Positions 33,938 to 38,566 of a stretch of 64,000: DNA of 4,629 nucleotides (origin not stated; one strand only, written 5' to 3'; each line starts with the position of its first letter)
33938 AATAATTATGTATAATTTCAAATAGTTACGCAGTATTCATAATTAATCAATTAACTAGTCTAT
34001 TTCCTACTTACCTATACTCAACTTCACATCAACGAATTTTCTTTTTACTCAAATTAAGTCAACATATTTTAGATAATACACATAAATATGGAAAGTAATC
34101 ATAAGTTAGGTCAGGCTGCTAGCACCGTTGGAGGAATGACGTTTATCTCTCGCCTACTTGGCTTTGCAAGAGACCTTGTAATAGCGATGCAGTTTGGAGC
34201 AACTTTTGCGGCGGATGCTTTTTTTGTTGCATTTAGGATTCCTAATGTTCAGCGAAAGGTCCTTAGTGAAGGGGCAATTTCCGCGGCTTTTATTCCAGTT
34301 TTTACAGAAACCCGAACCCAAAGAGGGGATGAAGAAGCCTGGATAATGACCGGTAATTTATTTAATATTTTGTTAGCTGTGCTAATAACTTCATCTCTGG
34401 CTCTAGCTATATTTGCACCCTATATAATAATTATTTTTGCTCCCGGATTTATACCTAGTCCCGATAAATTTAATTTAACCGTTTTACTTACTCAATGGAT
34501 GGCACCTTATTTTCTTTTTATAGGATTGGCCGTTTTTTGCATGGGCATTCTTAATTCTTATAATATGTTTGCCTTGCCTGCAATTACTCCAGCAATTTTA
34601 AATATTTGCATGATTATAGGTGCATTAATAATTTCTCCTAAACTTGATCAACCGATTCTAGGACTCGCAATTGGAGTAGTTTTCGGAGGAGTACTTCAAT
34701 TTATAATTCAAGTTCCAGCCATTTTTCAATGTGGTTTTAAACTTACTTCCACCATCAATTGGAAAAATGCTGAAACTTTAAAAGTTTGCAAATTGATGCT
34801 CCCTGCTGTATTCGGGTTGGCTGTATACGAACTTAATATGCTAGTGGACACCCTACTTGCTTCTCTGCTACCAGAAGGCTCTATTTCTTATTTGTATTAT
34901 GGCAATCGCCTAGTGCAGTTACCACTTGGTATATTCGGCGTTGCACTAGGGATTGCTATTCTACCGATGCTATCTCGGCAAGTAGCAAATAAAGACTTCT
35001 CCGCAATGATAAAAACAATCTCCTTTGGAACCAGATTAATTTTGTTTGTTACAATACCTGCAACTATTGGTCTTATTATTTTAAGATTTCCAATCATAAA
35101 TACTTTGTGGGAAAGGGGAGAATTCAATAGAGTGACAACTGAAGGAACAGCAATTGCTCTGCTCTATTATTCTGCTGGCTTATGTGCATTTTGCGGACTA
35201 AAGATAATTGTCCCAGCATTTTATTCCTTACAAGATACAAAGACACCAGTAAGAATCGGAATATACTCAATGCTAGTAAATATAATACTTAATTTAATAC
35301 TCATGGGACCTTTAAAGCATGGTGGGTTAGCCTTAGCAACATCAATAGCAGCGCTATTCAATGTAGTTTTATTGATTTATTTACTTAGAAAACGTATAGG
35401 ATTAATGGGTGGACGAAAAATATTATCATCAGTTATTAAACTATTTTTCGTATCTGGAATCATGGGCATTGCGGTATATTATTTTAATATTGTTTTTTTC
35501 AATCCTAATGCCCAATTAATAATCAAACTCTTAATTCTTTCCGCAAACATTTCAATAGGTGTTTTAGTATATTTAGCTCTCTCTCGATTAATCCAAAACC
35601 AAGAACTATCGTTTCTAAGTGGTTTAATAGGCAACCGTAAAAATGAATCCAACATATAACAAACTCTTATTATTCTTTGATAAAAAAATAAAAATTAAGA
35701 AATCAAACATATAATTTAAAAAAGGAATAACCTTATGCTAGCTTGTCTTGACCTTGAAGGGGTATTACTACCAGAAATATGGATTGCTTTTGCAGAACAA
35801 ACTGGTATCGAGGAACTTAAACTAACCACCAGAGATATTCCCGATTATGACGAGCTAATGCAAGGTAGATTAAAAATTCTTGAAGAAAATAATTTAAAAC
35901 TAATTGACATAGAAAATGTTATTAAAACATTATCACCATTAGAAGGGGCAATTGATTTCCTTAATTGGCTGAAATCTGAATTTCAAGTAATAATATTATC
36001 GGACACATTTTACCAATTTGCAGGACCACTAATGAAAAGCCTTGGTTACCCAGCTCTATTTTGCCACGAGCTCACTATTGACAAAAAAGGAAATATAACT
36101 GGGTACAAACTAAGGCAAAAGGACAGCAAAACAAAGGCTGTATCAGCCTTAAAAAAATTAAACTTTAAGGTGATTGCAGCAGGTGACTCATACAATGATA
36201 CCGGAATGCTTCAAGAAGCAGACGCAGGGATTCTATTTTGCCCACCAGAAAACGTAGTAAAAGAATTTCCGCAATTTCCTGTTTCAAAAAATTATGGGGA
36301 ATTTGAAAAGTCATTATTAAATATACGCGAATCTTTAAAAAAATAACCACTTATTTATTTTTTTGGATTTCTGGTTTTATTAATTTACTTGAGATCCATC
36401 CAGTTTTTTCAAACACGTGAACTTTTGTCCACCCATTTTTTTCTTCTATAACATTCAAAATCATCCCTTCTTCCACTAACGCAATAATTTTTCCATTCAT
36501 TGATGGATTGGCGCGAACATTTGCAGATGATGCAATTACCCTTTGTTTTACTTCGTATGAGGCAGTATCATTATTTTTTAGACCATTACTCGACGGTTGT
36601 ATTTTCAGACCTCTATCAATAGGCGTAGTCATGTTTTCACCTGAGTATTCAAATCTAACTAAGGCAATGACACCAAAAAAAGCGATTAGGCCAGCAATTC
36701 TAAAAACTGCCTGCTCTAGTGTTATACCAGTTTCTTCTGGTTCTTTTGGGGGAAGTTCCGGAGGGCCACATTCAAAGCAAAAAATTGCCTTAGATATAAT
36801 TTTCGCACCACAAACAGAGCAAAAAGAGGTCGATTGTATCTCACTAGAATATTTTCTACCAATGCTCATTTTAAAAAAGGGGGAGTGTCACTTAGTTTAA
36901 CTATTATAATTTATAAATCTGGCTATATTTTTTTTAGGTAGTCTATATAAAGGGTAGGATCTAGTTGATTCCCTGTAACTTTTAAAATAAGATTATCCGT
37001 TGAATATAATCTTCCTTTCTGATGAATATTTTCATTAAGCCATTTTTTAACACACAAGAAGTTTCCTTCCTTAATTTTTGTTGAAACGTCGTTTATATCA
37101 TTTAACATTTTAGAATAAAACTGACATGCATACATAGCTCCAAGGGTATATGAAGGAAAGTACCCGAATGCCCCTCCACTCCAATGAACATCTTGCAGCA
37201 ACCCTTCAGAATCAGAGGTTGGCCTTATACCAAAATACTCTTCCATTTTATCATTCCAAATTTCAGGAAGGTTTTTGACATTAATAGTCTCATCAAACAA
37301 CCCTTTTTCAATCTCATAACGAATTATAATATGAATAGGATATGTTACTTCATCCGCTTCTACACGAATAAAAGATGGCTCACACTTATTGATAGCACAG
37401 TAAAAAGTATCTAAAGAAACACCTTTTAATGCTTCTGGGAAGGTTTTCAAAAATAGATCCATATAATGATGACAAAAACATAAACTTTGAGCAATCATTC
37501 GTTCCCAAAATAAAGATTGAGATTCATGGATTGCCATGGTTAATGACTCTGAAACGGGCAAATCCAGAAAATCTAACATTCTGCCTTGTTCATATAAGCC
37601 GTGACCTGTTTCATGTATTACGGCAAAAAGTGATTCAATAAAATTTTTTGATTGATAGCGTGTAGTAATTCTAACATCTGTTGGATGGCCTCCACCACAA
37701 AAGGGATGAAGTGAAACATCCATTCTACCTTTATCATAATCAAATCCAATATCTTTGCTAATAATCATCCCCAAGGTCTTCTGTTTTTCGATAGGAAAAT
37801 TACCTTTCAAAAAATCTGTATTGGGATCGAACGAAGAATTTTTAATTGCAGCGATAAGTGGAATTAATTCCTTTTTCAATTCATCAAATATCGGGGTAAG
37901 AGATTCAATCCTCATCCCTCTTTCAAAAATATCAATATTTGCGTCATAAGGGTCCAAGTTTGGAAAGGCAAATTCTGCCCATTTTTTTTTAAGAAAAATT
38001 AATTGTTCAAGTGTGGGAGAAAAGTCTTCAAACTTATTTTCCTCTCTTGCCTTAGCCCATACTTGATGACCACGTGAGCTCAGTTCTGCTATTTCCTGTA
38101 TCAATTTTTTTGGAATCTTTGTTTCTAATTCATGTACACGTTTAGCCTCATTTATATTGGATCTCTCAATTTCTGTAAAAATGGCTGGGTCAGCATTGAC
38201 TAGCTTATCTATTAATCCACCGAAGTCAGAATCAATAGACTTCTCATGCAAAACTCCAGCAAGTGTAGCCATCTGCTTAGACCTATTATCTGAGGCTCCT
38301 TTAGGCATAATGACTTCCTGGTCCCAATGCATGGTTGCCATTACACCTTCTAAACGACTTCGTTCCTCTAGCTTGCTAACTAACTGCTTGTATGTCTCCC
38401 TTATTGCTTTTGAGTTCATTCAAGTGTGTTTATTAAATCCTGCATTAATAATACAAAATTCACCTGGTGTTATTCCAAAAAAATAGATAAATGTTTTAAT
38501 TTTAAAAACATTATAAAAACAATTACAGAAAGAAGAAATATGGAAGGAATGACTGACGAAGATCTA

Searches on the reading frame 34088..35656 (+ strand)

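Call 102: search_protein_families(library=pfam, proteins=[window:34088-35656:+], max_evalue=0.00001)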
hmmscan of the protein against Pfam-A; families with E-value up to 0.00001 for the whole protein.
window:34088-35656:+ (523 aa): 2 families
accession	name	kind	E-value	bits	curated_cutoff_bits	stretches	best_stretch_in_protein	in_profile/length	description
PF03023.19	MurJ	-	2.7e-122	409.1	27.4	1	32-471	1-437/451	Lipid II flippase MurJ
PF01554.23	MatE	-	1.3e-08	35.2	24.9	1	239-404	1-161/161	MatE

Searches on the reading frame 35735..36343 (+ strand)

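Call 102: search_protein_families(library=pfam, proteins=[window:35735-36343:+], max_evalue=0.00001)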
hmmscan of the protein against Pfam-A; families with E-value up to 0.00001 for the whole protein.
window:35735-36343:+ (203 aa): 2 families
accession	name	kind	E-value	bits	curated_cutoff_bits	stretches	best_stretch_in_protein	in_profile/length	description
PF00702.32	Hydrolase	-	6.5e-11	43.4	26.4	1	5-163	6-191/191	haloacid dehalogenase-like hydrolase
PF12710.13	HAD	-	6.3e-08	33.7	27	1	65-160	85-189/189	haloacid dehalogenase-like hydrolase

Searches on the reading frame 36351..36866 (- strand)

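Call 102: search_protein_families(library=pfam, proteins=[window:36351-36866:-], max_evalue=0.00001)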
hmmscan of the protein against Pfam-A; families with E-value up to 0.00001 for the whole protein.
window:36351-36866:- (171 aa): 2 families
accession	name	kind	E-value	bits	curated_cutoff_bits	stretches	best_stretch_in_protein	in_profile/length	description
PF08239.17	SH3_3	-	2e-12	47.5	27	1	113-163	1-53/54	Bacterial SH3 domain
PF06347.19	SH3_4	-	3.6e-10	39.9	24.1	1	114-163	4-54/56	Bacterial SH3 domain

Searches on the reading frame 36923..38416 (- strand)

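Call 102: search_protein_families(library=pfam, proteins=[window:36923-38416:-], max_evalue=0.00001)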
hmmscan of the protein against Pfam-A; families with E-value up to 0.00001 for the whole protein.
window:36923-38416:- (497 aa): 1 family
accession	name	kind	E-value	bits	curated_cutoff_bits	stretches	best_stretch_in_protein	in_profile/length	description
PF02074.21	Peptidase_M32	-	3e-172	574.1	25.1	1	14-496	4-487/489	Carboxypeptidase Taq (M32) metallopeptidase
